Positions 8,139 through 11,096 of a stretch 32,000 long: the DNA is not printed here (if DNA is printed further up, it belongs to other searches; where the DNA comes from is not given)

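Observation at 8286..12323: Coupled GT2 - GtrA - giant membrane protein::PIG-L deacetylase operon: candidate lipid-linked amino-sugar surface-modification system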

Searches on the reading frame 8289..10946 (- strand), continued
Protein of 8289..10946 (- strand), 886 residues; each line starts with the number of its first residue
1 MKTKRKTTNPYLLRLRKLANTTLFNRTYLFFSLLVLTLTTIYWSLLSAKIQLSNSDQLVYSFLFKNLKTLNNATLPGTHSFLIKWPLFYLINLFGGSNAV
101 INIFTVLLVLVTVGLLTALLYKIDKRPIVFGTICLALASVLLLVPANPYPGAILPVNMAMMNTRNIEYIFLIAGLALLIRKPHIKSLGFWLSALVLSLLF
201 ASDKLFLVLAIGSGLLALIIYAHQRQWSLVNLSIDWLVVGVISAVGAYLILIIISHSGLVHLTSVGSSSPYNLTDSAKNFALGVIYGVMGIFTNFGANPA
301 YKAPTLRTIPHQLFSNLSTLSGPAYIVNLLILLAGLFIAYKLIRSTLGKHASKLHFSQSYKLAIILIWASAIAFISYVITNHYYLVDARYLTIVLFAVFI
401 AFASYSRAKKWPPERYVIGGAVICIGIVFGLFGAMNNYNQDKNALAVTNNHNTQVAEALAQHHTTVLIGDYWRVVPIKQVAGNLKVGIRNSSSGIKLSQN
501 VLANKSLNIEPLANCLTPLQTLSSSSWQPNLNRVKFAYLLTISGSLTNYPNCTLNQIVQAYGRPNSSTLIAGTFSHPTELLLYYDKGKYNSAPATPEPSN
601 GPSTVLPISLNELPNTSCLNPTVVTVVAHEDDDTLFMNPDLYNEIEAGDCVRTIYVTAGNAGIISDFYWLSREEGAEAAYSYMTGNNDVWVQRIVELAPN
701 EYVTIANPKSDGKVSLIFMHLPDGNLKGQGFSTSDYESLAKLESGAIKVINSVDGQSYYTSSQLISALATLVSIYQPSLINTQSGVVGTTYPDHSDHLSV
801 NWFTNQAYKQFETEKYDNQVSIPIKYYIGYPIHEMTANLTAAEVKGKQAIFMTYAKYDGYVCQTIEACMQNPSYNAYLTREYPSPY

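Call 58: search_protein_families(library=pfam, proteins=[L070:4752-7274:+, L071:4584-7949:+, L072:3852-5840:+, L073:2607-3488:+, L074:3000-4553:+, L075:6286-9459:+, L075:4608-6119:+, L076:4860-7610:+, L078:4752-6932:+, L066:4668-5849:+], max_evalue=0.01)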
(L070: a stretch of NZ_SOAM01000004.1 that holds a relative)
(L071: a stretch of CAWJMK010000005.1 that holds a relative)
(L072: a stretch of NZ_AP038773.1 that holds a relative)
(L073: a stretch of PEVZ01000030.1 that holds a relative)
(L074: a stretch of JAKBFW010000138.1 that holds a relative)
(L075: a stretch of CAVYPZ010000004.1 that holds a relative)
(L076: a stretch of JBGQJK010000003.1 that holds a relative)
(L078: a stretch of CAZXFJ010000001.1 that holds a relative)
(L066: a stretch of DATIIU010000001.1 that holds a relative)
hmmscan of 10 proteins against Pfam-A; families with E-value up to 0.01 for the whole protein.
L070:4752-7274:+ (841 aa): 4 families
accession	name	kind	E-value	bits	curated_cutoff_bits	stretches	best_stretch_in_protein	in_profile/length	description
PF24135.1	DUF7402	-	5.5e-163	535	27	3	709-840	1-132/133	Domain of unknown function (DUF7402)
PF00754.31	F5_F8_type_C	-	9.2e-22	78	28.2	3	516-632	2-118/127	F5/8 type C domain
PF22633.2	F5_F8_type_C_2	-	2.4e-09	38.1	27.8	1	532-623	2-91/91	NedA-like, galactose-binding domain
PF02585.22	PIG-L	-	7.4e-09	36.6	28.2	1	92-271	3-128/129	GlcNAc-PI de-N-acetylase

L071:4584-7949:+ (1122 aa): 13 families
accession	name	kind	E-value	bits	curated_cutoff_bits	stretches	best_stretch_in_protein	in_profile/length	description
PF24135.1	DUF7402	-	4.6e-174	570.9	27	3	743-877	1-133/133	Domain of unknown function (DUF7402)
PF22352.2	K319L-like_PKD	-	2.4e-49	165.7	27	3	654-737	1-84/84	K319L-like, PKD domain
PF18911.6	PKD_4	-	5.8e-30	103.6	27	3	647-737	1-85/85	PKD domain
PF00754.31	F5_F8_type_C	-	5.4e-25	88.4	28.2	3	511-620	2-114/127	F5/8 type C domain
PF21027.3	Sde0182_C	-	3.8e-14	53.5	27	2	665-723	1-68/83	Cellulose-binding protein Sde0182, C-terminal domain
PF22633.2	F5_F8_type_C_2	-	4.8e-12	46.8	27.8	3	767-853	3-77/91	NedA-like, galactose-binding domain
PF02585.22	PIG-L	-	2.5e-11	44.6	28.2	1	156-337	1-128/129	GlcNAc-PI de-N-acetylase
PF17963.7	Big_9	-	5.2e-11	43.7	23.6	2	647-736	1-89/89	Bacterial Ig domain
PF05906.16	DUF865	-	2.6e-07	30.8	27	0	679-696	15-32/35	Herpesvirus-7 repeat of unknown function (DUF865)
PF16389.11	DUF4998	-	0.00039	20.5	29.1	0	711-757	83-129/199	Domain of unknown function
PF12245.14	Big_3_2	-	0.003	18.2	23.3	0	692-732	75-115/122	Bacterial Ig-like domain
PF06594.17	HCBP_related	-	0.0034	17.8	21.4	0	580-589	28-37/42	Haemolysin-type calcium binding protein related domain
PF10371.14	EKR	-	0.004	17.4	27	0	584-603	25-44/55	Domain of unknown function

L072:3852-5840:+ (663 aa): 1 family
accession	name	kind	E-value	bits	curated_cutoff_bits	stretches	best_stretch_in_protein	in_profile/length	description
PF02585.22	PIG-L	-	2.9e-11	44.4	28.2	1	395-570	2-128/129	GlcNAc-PI de-N-acetylase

L073:2607-3488:+ (294 aa): 1 family
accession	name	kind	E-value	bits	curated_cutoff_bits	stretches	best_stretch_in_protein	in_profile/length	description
PF02585.22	PIG-L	-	8e-13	49.4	28.2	1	43-223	2-128/129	GlcNAc-PI de-N-acetylase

L074:3000-4553:+ (518 aa): 3 families
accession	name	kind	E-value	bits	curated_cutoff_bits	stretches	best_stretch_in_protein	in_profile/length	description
PF24135.1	DUF7402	-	5.2e-46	156.5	27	1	353-481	7-133/133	Domain of unknown function (DUF7402)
PF02585.22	PIG-L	-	1.3e-11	45.6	28.2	1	89-269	2-128/129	GlcNAc-PI de-N-acetylase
PF00754.31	F5_F8_type_C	-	1.2e-06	29.1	28.2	1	354-469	2-117/127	F5/8 type C domain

L075:6286-9459:+ (1058 aa): 10 families
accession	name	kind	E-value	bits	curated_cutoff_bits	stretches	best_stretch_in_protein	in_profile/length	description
PF24135.1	DUF7402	-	9e-173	566.7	27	3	422-556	1-133/133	Domain of unknown function (DUF7402)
PF22352.2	K319L-like_PKD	-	5.8e-50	167.7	27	3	569-651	1-84/84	K319L-like, PKD domain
PF18911.6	PKD_4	-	1.6e-25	89.4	27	3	328-416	2-85/85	PKD domain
PF00754.31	F5_F8_type_C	-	2.6e-21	76.5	28.2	3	429-551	2-124/127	F5/8 type C domain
PF21027.3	Sde0182_C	-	3.6e-14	53.5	27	0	346-392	2-54/83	Cellulose-binding protein Sde0182, C-terminal domain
PF02585.22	PIG-L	-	3.2e-12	47.5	28.2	1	73-254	1-128/129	GlcNAc-PI de-N-acetylase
PF17963.7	Big_9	-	2.1e-10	41.8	23.6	3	563-650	2-89/89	Bacterial Ig domain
PF05906.16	DUF865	-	4.9e-06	26.7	27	0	359-376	15-32/35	Herpesvirus-7 repeat of unknown function (DUF865)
PF22839.2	DUF7015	-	0.0013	19.4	35.2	0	581-607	64-90/100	Domain of unknown function (DUF7015)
PF14289.11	DUF4369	-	0.0078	17.2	25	0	361-435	14-88/91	Domain of unknown function (DUF4369)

L075:4608-6119:+ (504 aa): 6 families
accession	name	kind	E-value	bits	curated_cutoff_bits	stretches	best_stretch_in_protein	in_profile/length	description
PF22352.2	K319L-like_PKD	-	1.4e-16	60.7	27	1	403-485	1-84/84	K319L-like, PKD domain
PF02585.22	PIG-L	-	4.5e-10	40.6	28.2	1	142-323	1-128/129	GlcNAc-PI de-N-acetylase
PF18911.6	PKD_4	-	3.3e-09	37.1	27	1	397-485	2-85/85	PKD domain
PF17963.7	Big_9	-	1.7e-06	29.3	23.6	1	398-484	3-89/89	Bacterial Ig domain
PF02010.21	REJ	-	0.00052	19.2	25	1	404-499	91-212/452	REJ domain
PF21027.3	Sde0182_C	-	0.0023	18.9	27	1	415-438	2-25/83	Cellulose-binding protein Sde0182, C-terminal domain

L076:4860-7610:+ (917 aa): 8 families
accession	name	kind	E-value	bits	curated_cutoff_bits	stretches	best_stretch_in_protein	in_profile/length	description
PF07691.17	PA14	-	6.1e-65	217.9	24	3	776-910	1-144/147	PA14 domain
PF24135.1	DUF7402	-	3.2e-55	186.3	27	1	317-451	1-133/133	Domain of unknown function (DUF7402)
PF02585.22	PIG-L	-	9.3e-11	42.8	28.2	1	57-233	3-125/129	GlcNAc-PI de-N-acetylase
PF10528.15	GLEYA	-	1e-06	29.4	26.2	1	821-898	1-88/91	GLEYA domain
PF00754.31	F5_F8_type_C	-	1.4e-06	28.9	28.2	1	324-436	2-116/127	F5/8 type C domain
PF16341.10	DUF4971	-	0.00036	20.8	31.3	0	694-741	87-133/141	Domain of unknown function (DUF4971)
PF13860.13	FlgD_ig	-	0.0087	16.5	27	0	530-552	51-77/79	FlgD Ig-like domain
PF22633.2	F5_F8_type_C_2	-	0.01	16.9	27.8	1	340-431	2-91/91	NedA-like, galactose-binding domain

L078:4752-6932:+ (727 aa): 6 families
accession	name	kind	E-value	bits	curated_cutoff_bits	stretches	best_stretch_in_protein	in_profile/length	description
PF24135.1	DUF7402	-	1.8e-49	167.7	27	1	351-486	1-133/133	Domain of unknown function (DUF7402)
PF07691.17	PA14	-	6.8e-22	78.3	24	1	586-717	3-142/147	PA14 domain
PF02585.22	PIG-L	-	1.1e-10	42.5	28.2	1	85-266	1-128/129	GlcNAc-PI de-N-acetylase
PF00754.31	F5_F8_type_C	-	1.7e-06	28.6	28.2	1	358-473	2-117/127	F5/8 type C domain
PF10528.15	GLEYA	-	0.00016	22.4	26.2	1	629-707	1-88/91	GLEYA domain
PF22633.2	F5_F8_type_C_2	-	0.00049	21.1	27.8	1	373-462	1-87/91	NedA-like, galactose-binding domain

L066:4668-5849:+ (394 aa): 1 family
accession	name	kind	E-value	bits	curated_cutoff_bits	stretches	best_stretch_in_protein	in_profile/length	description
PF02585.22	PIG-L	-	2.9e-12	47.6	28.2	1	134-314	1-126/129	GlcNAc-PI de-N-acetylase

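Call 61: search_protein_families(library=pfam, proteins=[L043:3800-4912:+, L021:943-2121:-, L048:8042-8995:-, L014:7542-8027:-, L032:9944-11317:+, L031:9076-9435:-, L007:8737-10179:-, L007:7548-8711:-, L021:8324-9133:-, L029:1062-3512:-], max_evalue=0.001)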
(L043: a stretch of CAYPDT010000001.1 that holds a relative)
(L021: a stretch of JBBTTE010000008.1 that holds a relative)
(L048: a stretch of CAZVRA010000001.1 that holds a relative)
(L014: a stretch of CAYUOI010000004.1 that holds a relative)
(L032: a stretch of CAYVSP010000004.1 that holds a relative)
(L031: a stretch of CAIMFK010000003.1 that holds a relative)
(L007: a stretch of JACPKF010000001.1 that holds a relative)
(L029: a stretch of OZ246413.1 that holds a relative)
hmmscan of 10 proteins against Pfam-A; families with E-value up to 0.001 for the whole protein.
L043:3800-4912:+ (371 aa): 5 families
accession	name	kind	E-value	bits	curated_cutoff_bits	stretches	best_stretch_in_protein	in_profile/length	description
PF00534.26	Glycos_transf_1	-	3.1e-30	105.4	26.4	1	186-336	11-163/172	Glycosyl transferases group 1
PF13692.12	Glyco_trans_1_4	-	1.4e-23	84.1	27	1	193-331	4-142/142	Glycosyl transferases group 1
PF13439.12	Glyco_transf_4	-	1.2e-11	45.4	28.5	1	19-171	6-163/170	Glycosyltransferase Family 4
PF20706.3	GT4-conflict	-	1.2e-09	38.2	26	1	191-355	198-382/385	Family 4 Glycosyltransferase in conflict systems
PF13524.12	Glyco_trans_1_2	-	0.00014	22.2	25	1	213-359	7-143/144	Glycosyl transferase-like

L021:943-2121:- (393 aa): 7 families
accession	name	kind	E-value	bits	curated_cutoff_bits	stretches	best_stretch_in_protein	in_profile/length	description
PF02518.31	HATPase_c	-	7e-28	97.7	26.4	1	270-378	3-109/111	Histidine kinase-, DNA gyrase B-, and HSP90-like ATPase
PF00512.31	HisKA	-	1.7e-19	70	26.9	1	153-221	1-66/66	His Kinase A (phospho-acceptor) domain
PF13426.13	PAS_9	-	1.6e-12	48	27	1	40-145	2-102/103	PAS domain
PF13581.12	HATPase_c_2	-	2.3e-09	37.8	27.4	1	269-356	32-112/127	Histidine kinase-like ATPase domain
PF00989.32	PAS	-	1.9e-08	34.7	22.6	1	32-144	4-113/113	PAS fold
PF08448.16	PAS_4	-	8.6e-08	32.8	23.1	1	35-145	1-106/110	PAS fold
PF13188.13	PAS_8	-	4.6e-07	30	21.8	1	32-75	4-48/65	PAS domain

L048:8042-8995:- (318 aa): 1 family
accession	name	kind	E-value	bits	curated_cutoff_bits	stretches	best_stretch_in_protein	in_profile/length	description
PF02096.25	60KD_IMP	-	7.1e-38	130.6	35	1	38-272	1-159/163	60Kd inner membrane protein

L014:7542-8027:- (162 aa): 2 families
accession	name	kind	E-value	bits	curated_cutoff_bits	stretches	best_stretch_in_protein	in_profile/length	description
PF01424.28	R3H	-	1.6e-19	70.1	26.8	1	99-156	3-60/60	R3H domain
PF13083.13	KH_KhpA-B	-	6.7e-08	32.8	32.1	1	16-85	5-72/73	KhpA/KhpB, KH domain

L032:9944-11317:+ (458 aa): 9 families
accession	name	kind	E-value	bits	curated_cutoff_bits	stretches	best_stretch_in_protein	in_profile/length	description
PF00308.24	Bac_DnaA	-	2.7e-69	232.9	23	1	124-285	1-162/162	Bacterial DnaA ATPAse domain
PF08299.17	Bac_DnaA_C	-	4.3e-24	84.8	31.5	1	368-435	2-69/69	Bacterial dnaA protein helix-turn-helix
PF11638.13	DnaA_N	-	1.9e-11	44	24.6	1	8-69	2-64/65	DnaA N-terminal domain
PF01695.23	IstB_IS21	-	3.9e-08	33.5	24.1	1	160-263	95-195/238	IstB-like ATP binding protein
PF00004.35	AAA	-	2.8e-06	28.3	21.2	1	161-278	2-123/131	ATPase family associated with various cellular activities (AAA)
PF13401.12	AAA_22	-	7.1e-05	23.6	27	0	159-235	7-97/130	AAA domain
PF00910.28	RNA_helicase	-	0.00012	22.9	21.5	1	161-254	2-79/105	RNA helicase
PF01637.24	ATPase_2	-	0.00062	20.1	33.2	0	156-261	19-117/225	ATPase domain predominantly from Archaea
PF13191.12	AAA_16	-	0.00092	20.2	32.6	0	154-208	22-64/167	AAA ATPase domain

L031:9076-9435:- (120 aa): 1 family
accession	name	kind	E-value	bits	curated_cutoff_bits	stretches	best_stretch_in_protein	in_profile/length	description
PF00825.24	Ribonuclease_P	-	2.3e-20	73.1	22.3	1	8-113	5-108/109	Ribonuclease P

L007:8737-10179:- (481 aa): 2 families
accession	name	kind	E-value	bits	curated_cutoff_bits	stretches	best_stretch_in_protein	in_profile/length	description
PF08245.18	Mur_ligase_M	-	8.5e-24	85.1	24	1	147-327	1-198/200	Mur ligase middle domain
PF02875.26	Mur_ligase_C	-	1.3e-08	36.2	28.4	1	352-472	2-123/127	Mur ligase, glutamate ligase domain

L007:7548-8711:- (388 aa): 4 families
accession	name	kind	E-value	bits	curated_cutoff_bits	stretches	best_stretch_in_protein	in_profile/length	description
PF07478.18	Dala_Dala_lig_C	-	3.2e-46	157.9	24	1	152-364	3-204/204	D-ala D-ala ligase C-terminus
PF01820.27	Dala_Dala_lig_N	-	1.2e-27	97.3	34.6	1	5-133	2-121/121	D-ala D-ala ligase N-terminus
PF02222.28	ATP-grasp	-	4.9e-11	43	27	2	286-339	111-162/179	ATP-grasp domain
PF02786.22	CPSase_L_D2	-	3.2e-06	27.2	19.8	0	167-239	21-99/211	Carbamoyl-phosphate synthase L chain, ATP binding domain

L021:8324-9133:- (270 aa): 5 families
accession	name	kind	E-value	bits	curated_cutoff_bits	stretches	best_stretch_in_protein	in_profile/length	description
PF00005.33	ABC_tran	-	1e-37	130.2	25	1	23-165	2-136/137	ABC transporter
PF13304.12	AAA_21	-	2.4e-08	34.8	27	0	151-196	251-298/304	AAA domain, putative AbiEii toxin, Type IV TA system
PF13175.12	AAA_15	-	3.1e-06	27.5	32.1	0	30-72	22-67/374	AAA ATPase domain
PF13555.12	AAA_29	-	0.00068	19.8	27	0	24-60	14-50/61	P-loop containing region of AAA domain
PF13476.12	AAA_23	-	0.00085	20.4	27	0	26-56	14-43/201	AAA domain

L029:1062-3512:- (817 aa): 5 families
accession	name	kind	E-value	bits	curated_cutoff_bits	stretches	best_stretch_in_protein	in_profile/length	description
PF13603.12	tRNA-synt_1_2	-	5.6e-69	231.8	25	1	226-405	1-183/185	Leucyl-tRNA synthetase, editing domain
PF00133.28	tRNA-synt_1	-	1.9e-43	149.2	22.7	2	19-229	2-225/414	tRNA synthetases class I (I, L, M and V)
PF09334.17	tRNA-synt_1g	-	2.4e-32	112.6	20.1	1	46-187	7-144/391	tRNA synthetases class I (M)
PF08264.19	Anticodon_1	-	9e-29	100.7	25.1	1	660-778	7-144/148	Anticodon-binding domain of tRNA ligase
PF00750.26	tRNA-synt_1d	-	4.9e-07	29.5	23.3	0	34-80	15-61/349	tRNA synthetases class I (R), catalytic domain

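Call 62: list_cluster_members(proteins=[window:8289-10946:-])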
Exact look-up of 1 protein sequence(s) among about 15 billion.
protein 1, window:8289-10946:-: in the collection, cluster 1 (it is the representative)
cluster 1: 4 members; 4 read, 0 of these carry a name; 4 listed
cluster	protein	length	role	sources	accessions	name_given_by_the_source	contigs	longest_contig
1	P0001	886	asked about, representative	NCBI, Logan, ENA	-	-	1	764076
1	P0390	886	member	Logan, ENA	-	-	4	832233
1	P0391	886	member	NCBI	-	-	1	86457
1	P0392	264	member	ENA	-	-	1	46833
